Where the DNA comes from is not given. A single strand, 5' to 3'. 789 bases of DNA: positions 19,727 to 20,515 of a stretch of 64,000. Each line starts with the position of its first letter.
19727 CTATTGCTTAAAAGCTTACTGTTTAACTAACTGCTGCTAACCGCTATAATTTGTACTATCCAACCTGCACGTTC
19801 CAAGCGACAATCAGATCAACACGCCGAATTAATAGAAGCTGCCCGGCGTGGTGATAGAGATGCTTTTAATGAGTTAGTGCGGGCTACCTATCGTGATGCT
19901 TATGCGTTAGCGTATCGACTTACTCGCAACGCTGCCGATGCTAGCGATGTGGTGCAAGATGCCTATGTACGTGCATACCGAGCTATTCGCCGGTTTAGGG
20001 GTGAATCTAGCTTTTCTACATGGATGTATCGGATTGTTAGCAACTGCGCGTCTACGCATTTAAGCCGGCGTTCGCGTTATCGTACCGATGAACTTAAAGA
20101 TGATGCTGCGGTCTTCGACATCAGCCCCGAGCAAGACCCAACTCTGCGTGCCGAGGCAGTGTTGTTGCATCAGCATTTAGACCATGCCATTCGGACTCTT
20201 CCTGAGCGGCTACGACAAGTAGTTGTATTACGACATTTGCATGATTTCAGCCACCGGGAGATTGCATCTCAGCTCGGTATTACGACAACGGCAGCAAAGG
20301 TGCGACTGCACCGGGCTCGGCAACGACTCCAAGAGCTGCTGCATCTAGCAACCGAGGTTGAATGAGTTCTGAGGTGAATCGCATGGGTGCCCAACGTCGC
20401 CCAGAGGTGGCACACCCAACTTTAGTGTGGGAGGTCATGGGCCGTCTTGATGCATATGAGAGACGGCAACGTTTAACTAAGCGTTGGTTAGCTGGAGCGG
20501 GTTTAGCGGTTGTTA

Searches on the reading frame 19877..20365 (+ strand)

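Call 33: search_protein_families(library=pfam, proteins=[window:19877-20365:+], max_evalue=0.00001)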
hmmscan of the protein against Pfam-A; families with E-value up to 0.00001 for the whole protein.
window:19877-20365:+ (162 aa): 3 families
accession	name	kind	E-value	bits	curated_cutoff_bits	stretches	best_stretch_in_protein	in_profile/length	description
PF08281.18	Sigma70_r4_2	-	9e-18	64.1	25.7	1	101-151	4-54/54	Sigma-70, region 4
PF04542.20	Sigma70_r2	-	9.2e-18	64.3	24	1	2-67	3-70/71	Sigma-70 region 2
PF04545.22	Sigma70_r4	-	1.2e-11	44.3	24.1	1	104-153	1-50/50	Sigma-70, region 4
